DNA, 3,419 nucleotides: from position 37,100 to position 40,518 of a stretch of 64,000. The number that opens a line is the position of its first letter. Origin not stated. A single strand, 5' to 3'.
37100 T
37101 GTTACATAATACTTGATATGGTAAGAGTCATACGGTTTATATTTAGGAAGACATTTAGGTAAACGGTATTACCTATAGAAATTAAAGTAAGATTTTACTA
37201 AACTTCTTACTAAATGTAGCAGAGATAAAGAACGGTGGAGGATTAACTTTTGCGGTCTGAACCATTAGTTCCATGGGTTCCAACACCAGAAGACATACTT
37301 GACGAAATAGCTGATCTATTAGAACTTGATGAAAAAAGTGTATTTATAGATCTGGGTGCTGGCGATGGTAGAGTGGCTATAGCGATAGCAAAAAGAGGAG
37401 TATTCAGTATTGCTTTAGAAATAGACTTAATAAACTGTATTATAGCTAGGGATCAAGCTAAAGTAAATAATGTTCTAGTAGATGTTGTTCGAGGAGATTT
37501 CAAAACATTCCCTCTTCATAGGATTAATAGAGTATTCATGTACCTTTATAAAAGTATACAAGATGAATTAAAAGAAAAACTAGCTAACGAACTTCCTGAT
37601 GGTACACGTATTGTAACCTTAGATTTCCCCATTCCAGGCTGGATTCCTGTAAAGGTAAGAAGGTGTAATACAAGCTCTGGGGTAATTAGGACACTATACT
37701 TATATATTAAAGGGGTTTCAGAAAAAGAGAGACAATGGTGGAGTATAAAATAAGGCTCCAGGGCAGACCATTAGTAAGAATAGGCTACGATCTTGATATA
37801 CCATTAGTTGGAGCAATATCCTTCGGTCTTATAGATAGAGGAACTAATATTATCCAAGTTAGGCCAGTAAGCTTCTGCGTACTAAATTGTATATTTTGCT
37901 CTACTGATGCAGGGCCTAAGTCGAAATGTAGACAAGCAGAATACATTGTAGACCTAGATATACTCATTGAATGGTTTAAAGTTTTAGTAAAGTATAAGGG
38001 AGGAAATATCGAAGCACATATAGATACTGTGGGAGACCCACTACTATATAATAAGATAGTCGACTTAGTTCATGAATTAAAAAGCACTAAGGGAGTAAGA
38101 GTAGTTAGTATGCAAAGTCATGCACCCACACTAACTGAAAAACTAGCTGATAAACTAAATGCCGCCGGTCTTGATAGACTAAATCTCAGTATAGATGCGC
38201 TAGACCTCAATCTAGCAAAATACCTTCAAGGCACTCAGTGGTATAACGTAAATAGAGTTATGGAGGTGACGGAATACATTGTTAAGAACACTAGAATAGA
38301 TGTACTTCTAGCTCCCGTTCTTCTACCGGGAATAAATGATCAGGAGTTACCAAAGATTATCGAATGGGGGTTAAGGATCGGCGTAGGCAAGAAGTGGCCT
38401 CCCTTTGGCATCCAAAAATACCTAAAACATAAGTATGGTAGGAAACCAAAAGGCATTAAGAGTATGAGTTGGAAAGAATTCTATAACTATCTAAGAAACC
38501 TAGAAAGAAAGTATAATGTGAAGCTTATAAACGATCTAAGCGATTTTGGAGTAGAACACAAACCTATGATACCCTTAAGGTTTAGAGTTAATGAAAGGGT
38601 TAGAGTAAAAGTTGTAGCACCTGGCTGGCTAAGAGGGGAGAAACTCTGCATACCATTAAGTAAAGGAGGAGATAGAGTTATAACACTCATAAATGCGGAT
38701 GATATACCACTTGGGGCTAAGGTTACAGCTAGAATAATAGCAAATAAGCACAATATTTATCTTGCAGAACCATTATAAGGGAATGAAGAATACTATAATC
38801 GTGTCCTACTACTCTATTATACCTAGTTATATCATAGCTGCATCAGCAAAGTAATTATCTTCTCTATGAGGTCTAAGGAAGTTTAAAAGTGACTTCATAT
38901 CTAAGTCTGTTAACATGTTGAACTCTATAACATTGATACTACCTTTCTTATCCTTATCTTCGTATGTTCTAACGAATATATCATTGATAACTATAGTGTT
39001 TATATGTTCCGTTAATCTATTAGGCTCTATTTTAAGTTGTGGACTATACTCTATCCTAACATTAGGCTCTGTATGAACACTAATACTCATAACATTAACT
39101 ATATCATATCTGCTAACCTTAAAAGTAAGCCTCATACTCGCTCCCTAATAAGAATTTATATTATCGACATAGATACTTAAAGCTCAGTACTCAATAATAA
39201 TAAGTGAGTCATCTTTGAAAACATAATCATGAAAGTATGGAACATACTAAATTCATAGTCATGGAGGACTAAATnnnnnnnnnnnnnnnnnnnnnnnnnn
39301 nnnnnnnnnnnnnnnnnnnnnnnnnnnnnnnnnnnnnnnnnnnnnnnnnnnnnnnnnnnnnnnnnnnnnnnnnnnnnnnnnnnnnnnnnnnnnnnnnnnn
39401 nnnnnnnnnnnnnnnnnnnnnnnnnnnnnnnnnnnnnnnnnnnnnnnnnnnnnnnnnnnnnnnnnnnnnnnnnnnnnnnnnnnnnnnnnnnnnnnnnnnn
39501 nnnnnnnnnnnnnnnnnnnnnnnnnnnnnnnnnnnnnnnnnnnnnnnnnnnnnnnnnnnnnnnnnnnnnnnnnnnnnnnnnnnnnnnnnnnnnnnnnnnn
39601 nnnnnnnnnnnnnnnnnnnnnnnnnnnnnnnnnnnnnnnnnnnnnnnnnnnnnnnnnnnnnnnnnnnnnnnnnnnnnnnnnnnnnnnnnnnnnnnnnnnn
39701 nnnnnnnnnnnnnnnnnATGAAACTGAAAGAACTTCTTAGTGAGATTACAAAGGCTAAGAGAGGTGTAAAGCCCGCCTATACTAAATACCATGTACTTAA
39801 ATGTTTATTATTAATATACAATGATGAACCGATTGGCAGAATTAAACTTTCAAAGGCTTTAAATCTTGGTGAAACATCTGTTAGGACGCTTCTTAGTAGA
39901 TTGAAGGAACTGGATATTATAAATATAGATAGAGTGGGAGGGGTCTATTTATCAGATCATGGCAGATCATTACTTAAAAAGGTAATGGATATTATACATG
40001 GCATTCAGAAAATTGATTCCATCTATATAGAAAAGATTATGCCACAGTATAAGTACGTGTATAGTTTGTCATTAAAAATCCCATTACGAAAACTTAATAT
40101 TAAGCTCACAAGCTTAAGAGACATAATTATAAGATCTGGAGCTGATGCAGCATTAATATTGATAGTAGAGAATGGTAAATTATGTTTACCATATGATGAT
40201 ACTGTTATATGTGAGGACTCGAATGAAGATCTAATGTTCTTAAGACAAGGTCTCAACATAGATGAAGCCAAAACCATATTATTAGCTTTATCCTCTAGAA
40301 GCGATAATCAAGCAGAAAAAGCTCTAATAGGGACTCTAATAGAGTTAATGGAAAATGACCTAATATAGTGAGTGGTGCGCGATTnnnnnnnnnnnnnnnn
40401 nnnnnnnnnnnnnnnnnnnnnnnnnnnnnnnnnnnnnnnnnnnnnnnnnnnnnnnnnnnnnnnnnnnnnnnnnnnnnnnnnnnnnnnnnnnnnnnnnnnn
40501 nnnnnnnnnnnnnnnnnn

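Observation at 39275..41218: Operon headed by a 148-aa minimal GGDEF / Cas10-palm-like protein, a candidate nucleotide-signal module in a crenarchaeon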

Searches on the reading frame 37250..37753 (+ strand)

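Call 37: search_protein_families(library=pfam, proteins=[window:37250-37753:+], max_evalue=0.01)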
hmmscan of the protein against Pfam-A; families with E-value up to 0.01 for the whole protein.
window:37250-37753:+ (167 aa): 6 families
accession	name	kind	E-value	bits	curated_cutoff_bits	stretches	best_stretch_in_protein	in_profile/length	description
PF13649.12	Methyltransf_25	-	7.1e-05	23.9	27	1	33-110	2-84/97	Methyltransferase domain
PF08123.19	DOT1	-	0.00018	21.5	23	1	15-76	29-92/205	Histone methylation protein DOT1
PF08241.18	Methyltransf_11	-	0.00048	21.2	21.2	1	34-90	2-57/95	Methyltransferase domain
PF00398.26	RrnaAD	-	0.0053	16.3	24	1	15-91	17-92/263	Ribosomal RNA adenine dimethylase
PF24675.1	NpmA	-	0.0065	16.2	60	0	27-49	22-44/214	16S rRNA (adenine(1408)-N(1))-methyltransferase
PF06325.19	PrmA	-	0.0069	16.4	22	1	26-77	160-211/296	Ribosomal protein L11 methyltransferase (PrmA)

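Call 38: search_protein_families(library=ncbifam, proteins=[window:37250-37753:+], max_evalue=0.01)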
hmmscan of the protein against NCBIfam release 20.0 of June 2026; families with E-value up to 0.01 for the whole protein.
window:37250-37753:+ (167 aa): 15 families
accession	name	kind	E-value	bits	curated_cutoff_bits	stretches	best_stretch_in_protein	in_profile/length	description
NF041081.1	prot_lys_mtase_Arch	equivalog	3.4e-19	69.4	200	1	24-155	5-139/142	protein-lysine N-methyltransferase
NF045543.1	erm_G_23S_MT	exception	2.1e-07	31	515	1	17-111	19-114/244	23S rRNA (adenine(2058)-N(6))-methyltransferase Erm(G)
TIGR00537.1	hemK_rel_arch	hypoth_equivalog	8.8e-07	28.8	87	1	15-84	7-75/179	HemK2/MTQ2 family protein methyltransferase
NF000499.2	Erm23S_rRNA_broad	equivalog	9.9e-07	28.4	212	1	15-89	10-83/244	23S ribosomal RNA methyltransferase Erm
NF001790.0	PRK00517.3-3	equivalog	2.9e-06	26.9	269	1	32-117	126-217/262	50S ribosomal protein L11 methyltransferase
NF011529.0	PRK14968.1-3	equivalog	4.7e-05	22.9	162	1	22-83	28-90/198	putative methyltransferase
TIGR00755.1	ksgA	equivalog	0.00012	21.5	171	1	14-94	15-94/256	16S rRNA (adenine(1518)-N(6)/adenine(1519)-N(6))-dimethyltransferase RsmA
TIGR02469.1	CbiT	equivalog_domain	0.00018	21.8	78.3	1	19-122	10-119/124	precorrin-6Y C5,15-methyltransferase (decarboxylating) subunit CbiT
NF001784.0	PRK00517.2-1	equivalog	0.00018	21.1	244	1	17-87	140-211/290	50S ribosomal protein L11 methyltransferase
TIGR03534.1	RF_mod_PrmC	equivalog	0.0012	18.3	199.1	1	14-84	74-147/253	peptide chain release factor N(5)-glutamine methyltransferase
NF000337.1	erm_SHROVE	exception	0.0016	17.8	320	1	16-86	16-85/248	ErmE/ErmH/ErmO/ErmR family 23S rRNA (adenine(2058)-N(6))-methyltransferase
NF012219.1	erm_C_23S_MT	exception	0.002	17.7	530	1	16-90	18-93/244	23S rRNA (adenine(2058)-N(6))-methyltransferase Erm(C)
TIGR00406.1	prmA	equivalog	0.0025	17.3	183.15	1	24-77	156-209/288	50S ribosomal protein L11 methyltransferase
NF041820.1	daptide_MTase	equivalog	0.005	16.3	175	1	30-91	38-103/243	daptide-type RiPP biosynthesis methyltransferase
NF006138.0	PRK08287.1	equivalog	0.0072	16.2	210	1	22-49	25-52/189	decarboxylating cobalt-precorrin-6B (C(15))-methyltransferase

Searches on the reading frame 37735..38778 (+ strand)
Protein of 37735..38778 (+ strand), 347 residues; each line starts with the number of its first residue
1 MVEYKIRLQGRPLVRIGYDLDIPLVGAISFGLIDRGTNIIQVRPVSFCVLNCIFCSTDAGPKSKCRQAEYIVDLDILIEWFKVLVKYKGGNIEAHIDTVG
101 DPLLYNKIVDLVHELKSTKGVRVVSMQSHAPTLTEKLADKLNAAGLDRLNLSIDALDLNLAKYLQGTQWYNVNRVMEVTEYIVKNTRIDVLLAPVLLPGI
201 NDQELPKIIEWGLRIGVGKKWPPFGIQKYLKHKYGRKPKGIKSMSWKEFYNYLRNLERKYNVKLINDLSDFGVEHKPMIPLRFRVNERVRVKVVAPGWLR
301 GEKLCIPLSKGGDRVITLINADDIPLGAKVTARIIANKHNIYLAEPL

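Call 37: search_protein_families(library=pfam, proteins=[window:37735-38778:+], max_evalue=0.01)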
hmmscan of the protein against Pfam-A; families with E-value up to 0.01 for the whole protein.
window:37735-38778:+ (347 aa): 2 families
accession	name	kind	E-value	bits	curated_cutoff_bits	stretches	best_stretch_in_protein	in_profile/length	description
PF04055.27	Radical_SAM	-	2.7e-22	80.1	29.5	1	44-211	3-165/166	Radical SAM superfamily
PF19238.5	Radical_SAM_2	-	0.0012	19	26.7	0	133-204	64-132/151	Radical SAM-like domain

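Call 38: search_protein_families(library=ncbifam, proteins=[window:37735-38778:+], max_evalue=0.01)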
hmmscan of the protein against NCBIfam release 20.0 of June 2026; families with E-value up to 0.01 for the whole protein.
window:37735-38778:+ (347 aa): 26 families (the best 25 are shown)
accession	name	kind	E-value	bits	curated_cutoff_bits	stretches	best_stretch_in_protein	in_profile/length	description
TIGR02666.1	moaA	equivalog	8.1e-18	64.5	284.05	1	47-212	19-180/336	GTP 3',8-cyclase MoaA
NF001199.0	PRK00164.2-1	equivalog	8e-16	58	231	1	46-212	20-175/308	GTP 3',8-cyclase MoaA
TIGR02668.1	moaA_archaeal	equivalog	2.1e-14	53.2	325.25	1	46-211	18-172/303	GTP 3',8-cyclase MoaA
TIGR04311.1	rSAM_Geo_metal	subfamily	3.3e-13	49.5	400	1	40-217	5-179/423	radical SAM/SPASM family putative metalloenzyme maturase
NF045646.2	rSAM_Se_TrsS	equivalog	4.4e-11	42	490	1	46-214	94-253/441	radical SAM (seleno)protein TrsS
NF045702.1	rSAM_GDGT_ether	equivalog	4.2e-09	35.6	450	1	47-212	95-253/486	tetraether lipid synthase Tes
TIGR04053.2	TIGR04053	equivalog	4.7e-07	29.4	395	1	48-182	18-145/366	TIGR04053 family radical SAM/SPASM domain-containing protein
TIGR02109.1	PQQ_syn_pqqE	equivalog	1.8e-06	27.1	381.35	1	48-215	17-172/358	pyrroloquinoline quinone biosynthesis protein PqqE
TIGR04317.1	W_rSAM_matur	equivalog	2e-06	27.2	380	1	44-181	10-139/349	tungsten cofactor oxidoreductase radical SAM maturase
TIGR04055.1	rSAM_NirJ2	equivalog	2.1e-06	27.5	500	1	46-168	8-120/326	putative heme d1 biosynthesis radical SAM protein NirJ2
NF033668.1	rSAM_PA0069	hypoth_equivalog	7.8e-06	25.1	360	1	138-216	168-245/348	PA0069 family radical SAM protein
NF038332.1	rSAM_rare_HxsC4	exception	1.4e-05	24.4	500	1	40-168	16-137/335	radical SAM protein HxsC4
NF050035.1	rSAM_WgK_link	exception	1.5e-05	24.2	650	1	40-160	11-123/367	radical SAM/SPASM peptide maturase WgkB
TIGR04545.1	rSAM_ahbD_hemeb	equivalog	2.8e-05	23.7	500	1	48-163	10-116/339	heme b synthase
NF053743.1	LipS2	equivalog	0.00024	20.6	270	1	48-178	33-159/292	LipS2 family lipoyl synthase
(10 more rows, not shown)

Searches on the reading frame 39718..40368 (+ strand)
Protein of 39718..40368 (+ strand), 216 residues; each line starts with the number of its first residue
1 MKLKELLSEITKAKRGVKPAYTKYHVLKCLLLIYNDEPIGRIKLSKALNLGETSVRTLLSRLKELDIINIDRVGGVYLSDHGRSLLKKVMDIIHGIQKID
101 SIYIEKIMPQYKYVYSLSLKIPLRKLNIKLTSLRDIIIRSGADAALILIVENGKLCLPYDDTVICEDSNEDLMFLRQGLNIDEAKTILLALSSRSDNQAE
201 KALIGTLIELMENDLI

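Call 3: search_protein_families(library=pfam, proteins=[window:39718-40368:+], max_evalue=1)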
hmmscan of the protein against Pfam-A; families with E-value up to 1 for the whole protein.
window:39718-40368:+ (216 aa): 7 families
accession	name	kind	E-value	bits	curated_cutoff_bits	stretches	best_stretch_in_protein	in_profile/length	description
PF14544.11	DUF4443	-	8.1e-12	45.4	27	1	129-210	20-99/100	Domain of unknown function (DUF4443)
PF22167.2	PH0730-like_N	-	1.3e-11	44.9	30.2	1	35-83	12-59/60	PH0730-like, N-terminal domain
PF21715.3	CggR_N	-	6.6e-09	35.8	30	1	23-92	5-70/71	CggR N-terminal DNA binding domain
PF13331.11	DUF4093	-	0.0082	17.1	25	1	3-67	12-77/86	Domain of unknown function (DUF4093)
PF07848.18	PaaX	-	0.061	14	24.8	1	42-74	27-59/70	PaaX-like protein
PF24409.1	wHTH-PRTase_assc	-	0.072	13.6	27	1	40-88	13-57/83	wHTH-PRTase associated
PF13730.12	HTH_36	-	0.099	12.9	25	0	44-68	31-55/55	Helix-turn-helix domain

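Call 4: search_protein_families(library=ncbifam, proteins=[window:39718-40368:+], max_evalue=1)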
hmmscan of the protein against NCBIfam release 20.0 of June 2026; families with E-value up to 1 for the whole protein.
window:39718-40368:+ (216 aa): 5 families
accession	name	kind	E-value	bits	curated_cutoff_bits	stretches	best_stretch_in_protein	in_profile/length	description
NF045489.1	XrtG_Nterm_ext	equivalog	0.023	14.6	125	1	100-132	110-141/176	exosortase XrtG N-terminal extension domain-like protein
NF040889.1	trans_reg_YeiE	equivalog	0.047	12.9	480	1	44-104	23-85/288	DNA-binding transcriptional regulator YeiE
NF040939.2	trans_reg_lrs14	equivalog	0.1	12.7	90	1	28-71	25-69/103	Lrs14 family HTH-type transcriptional regulator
TIGR02277.1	PaaX_trns_reg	equivalog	0.1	12.1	264.55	1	42-94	24-79/279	phenylacetic acid degradation operon negative regulatory protein PaaX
NF008273.0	PRK11050.1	equivalog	0.11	12.2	153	1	42-89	58-105/156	manganese-binding transcriptional regulator MntR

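Call 6: search_solved_structures(query=window:39718-40368:+, max_evalue=1, show_alignments=2)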
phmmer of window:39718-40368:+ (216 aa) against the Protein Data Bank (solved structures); distinct sequences matched with E-value up to 1: 20.
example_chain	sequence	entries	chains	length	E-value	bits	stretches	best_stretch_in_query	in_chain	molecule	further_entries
2p8t_A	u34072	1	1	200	3.3e-11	47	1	13-161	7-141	Hypothetical protein PH0730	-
3wwa_A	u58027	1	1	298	4.9e-07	33.4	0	66-88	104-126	Pizza7H protein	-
3ww9_A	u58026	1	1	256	1.8e-06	31.5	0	66-88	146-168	pizza6 protein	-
6ren_A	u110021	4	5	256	6.4e-06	29.8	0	65-88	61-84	3fPizza6-SH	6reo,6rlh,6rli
6qsd_A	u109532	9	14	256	6.9e-06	29.7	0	66-88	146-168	Pizza6S | Pizza6-S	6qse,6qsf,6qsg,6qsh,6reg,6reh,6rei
6f0t_A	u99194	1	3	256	8.4e-06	29.4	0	67-88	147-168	Pizza6-SFW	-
6rej_A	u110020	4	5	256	1.2e-05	28.9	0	67-88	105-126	Pizza6-SH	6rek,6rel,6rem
7zqg_A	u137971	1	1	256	6.9e-05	26.4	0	62-88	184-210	Pizza6-KSH-TSH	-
7zq2_A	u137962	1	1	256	0.00011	25.7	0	65-88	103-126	Pizza6-RSH-TSH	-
7zcj_A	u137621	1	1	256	0.00012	25.7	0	66-88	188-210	Pizza6-TNH-TSH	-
6f0s_A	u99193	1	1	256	0.00019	25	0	67-88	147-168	Pizza6-SYW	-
7oyk_AAA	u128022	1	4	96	0.0033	20.9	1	29-92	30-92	Central glycolytic genes regulator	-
3ww8_A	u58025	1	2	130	0.0066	19.9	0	65-88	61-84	Pizza3 protein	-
8r3g_C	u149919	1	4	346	0.016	18.7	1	30-96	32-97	Central glycolytic genes regulator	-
2o0m_A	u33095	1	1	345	0.043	17.3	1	30-111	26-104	Transcriptional regulator, SorC family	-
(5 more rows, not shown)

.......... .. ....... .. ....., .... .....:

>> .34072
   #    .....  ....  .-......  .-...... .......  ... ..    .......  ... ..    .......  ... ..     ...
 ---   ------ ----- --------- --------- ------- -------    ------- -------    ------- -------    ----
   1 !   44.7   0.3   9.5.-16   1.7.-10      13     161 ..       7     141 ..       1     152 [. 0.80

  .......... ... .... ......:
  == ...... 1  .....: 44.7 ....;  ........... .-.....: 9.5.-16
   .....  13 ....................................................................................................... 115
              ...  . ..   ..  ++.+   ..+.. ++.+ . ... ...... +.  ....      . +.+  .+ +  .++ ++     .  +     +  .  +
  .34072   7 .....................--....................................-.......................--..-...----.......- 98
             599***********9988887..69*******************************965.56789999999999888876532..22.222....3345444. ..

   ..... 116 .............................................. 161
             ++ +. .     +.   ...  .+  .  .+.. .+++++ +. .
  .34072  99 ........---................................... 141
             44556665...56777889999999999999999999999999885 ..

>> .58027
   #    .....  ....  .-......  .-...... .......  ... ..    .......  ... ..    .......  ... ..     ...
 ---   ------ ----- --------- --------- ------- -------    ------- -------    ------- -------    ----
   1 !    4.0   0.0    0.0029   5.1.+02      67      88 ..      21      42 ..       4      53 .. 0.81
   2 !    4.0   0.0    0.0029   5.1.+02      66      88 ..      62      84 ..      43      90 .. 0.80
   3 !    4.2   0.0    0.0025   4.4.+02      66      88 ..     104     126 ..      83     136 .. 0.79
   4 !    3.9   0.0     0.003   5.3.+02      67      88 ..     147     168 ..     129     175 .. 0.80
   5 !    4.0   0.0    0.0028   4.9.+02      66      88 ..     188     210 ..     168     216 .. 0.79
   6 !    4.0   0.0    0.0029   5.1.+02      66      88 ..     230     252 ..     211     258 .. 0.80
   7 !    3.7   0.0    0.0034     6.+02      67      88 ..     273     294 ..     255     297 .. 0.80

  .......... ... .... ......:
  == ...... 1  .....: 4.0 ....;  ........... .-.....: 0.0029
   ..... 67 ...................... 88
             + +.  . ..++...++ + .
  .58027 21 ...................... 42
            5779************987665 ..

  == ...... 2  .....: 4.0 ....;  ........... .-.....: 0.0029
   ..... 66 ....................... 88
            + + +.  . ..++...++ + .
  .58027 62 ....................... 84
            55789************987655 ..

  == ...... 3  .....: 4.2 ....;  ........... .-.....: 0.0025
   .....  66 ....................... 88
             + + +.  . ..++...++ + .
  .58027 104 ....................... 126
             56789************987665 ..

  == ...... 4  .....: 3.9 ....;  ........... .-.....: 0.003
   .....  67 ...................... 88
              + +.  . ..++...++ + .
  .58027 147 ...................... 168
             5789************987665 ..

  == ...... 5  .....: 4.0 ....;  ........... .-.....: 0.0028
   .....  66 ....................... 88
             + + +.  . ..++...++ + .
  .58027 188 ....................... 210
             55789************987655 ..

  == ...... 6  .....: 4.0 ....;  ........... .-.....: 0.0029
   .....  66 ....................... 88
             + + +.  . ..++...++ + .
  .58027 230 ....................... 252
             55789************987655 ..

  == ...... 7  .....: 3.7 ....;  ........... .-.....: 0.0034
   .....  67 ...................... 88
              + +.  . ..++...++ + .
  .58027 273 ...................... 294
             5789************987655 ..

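Call 34: search_protein_families(library=padloc, proteins=[window:39718-40368:+], max_evalue=1)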
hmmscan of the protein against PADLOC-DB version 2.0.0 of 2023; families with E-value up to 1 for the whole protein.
window:39718-40368:+ (216 aa): 1 family
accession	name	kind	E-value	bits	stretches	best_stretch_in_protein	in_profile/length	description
PDLC02280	AbiEi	-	0.039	12.2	1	49-117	58-124/153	AbiEi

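Call 41: find_homologous_proteins(query=window:39718-40368:+, max_evalue=0.001)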
Query window:39718-40368:+ (216 aa): 5 proteins with E <= 0.001 among 569 candidates.
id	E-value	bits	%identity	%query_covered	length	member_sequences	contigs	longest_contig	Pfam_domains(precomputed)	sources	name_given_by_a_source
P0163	1.6e-129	448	100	100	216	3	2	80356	PF21715.4,PF22167.2,PF14544.12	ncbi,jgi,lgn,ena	-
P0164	1.1e-85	305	67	100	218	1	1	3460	PF21715.4,PF22167.2,PF14544.12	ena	-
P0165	1.9e-78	281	62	100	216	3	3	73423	PF21715.4,PF22167.2,PF14544.12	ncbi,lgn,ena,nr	ncbi:MAG TPA: DUF4443 domain-containing protein [Desulfurococcales archaeon]|nr:DUF4443 domain-conta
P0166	3.1e-78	281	61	100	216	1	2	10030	PF21715.4,PF22167.2,PF14544.12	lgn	-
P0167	8.2e-37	145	48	83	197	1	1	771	PF21715.4,PF22167.2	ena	-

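Call 55: predict_structure(alignment_id=A2)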
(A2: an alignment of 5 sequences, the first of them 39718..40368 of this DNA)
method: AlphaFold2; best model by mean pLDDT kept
length: 216 residues; sequences in the alignment: 5
mean_pLDDT: 86.3   pTM: 0.82
mean pLDDT of the five models: 86.3, 82.8, 79.8, 78.4, 60.1
residues with pLDDT >= 90: 70; 70-90: 141; 50-70: 5; < 50: 0
segments of 3 or more residues with pLDDT < 50: none
pLDDT, mean of each block of 10 residues (from residue 1): 88 83 94 91 93 94 95 93 86 83 79 88 78 87 87 83 81 78 85 87 88 70
secondary structure, 60 per line:
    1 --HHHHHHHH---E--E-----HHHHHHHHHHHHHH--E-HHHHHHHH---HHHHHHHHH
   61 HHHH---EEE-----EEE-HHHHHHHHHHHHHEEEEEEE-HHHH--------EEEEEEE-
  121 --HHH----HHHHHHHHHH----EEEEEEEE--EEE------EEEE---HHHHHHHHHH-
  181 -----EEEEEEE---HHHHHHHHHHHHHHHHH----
elements in order: H3-10 H23-36 H41-48 H52-64 E68-70 E76-78 H80-92 E93-99 H101-104 E113-119 H130-139 E144-151 E154-156 E163-166 H170-179 E186-192 H196-212

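Call 58: fold_search(model_id=the predicted structure, library=pdb)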
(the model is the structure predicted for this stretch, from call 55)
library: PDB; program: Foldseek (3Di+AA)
matches with E <= 10: 1730; with E <= 0.001: 36
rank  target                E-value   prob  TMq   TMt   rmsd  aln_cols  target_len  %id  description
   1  2p8t                  7.9e-11  1.00  0.59  0.67   4.3       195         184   26  Hypothetical protein PH0730 from Pyrococcus horikoshii OT3 (released 2007-04-24)
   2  3rir                  1.7e-05  0.99  0.25  0.18  13.6       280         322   12  Crystal Strucrture of Biotin Protein Ligase from S. aureus (released 2012-04-18)
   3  3rkx                  3.3e-05  0.98  0.23  0.17  13.7       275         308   11  Structural characterisation of staphylococcus aureus biotin protein ligase (released 2012-04-18)
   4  8eni                  3.5e-05  0.99  0.25  0.18  13.6       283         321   12  Crystal structure of Staphylococcus aureus biotin protein ligase in complex with inhibitor (released 2022-11-30)
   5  6aqq                  7.8e-05  0.98  0.26  0.18  13.7       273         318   13  Crystal structure of Staphylococcus aureus biotin protein ligase in complex with inhibitor (released 2018-02-07)
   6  6ndl                  1.2e-04  0.97  0.25  0.17  13.8       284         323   13  Crystal structure of Staphylococcus aureus biotin protein ligase in complex with a sulfonamide inhibitor (released 2019-12-18)
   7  1zao                  1.3e-04  1.00  0.29  0.24  13.4       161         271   16  Crystal Structure of A.fulgidus Rio2 Kinase Complexed With ATP and Manganese Ions (released 2005-06-21)
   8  5trd_B                1.3e-04  0.97  0.24  0.24  14.6       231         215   11  Structure of RbkR (Riboflavin Kinase) from Thermoplasma acidophilum determined in complex with CTP and its cognate DNA (released 2016-11-23)
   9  1zar                  1.4e-04  1.00  0.29  0.24  13.8       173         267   13  Crystal Structure of A.fulgidus Rio2 Kinase Complexed With ADP and Manganese Ions (released 2005-06-21)
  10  3v8j                  1.4e-04  0.96  0.24  0.18  14.2       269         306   14  Crystal structure of Staphylococcus aureus biotin protein ligase (released 2012-12-26)
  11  7oyk_DDD              1.6e-04  1.00  0.29  0.64   1.8        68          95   32  DNA-binding domain of CggR in complex with the DNA operator (released 2021-11-10)
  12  7b5t_A                2.0e-04  0.97  0.26  0.27  27.7       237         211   10  S. agalactiae BusR transcription factor (released 2021-08-11)
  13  3v7c                  2.0e-04  0.96  0.26  0.18  14.2       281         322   12  Cystal structure of SaBPL in complex with inhibitor (released 2012-04-18)
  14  7oyk_AAA              2.1e-04  1.00  0.29  0.63   1.8        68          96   32  DNA-binding domain of CggR in complex with the DNA operator (released 2021-11-10)
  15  5trd_A                2.2e-04  0.96  0.24  0.24  14.9       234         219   12  Structure of RbkR (Riboflavin Kinase) from Thermoplasma acidophilum determined in complex with CTP and its cognate DNA (released 2016-11-23)
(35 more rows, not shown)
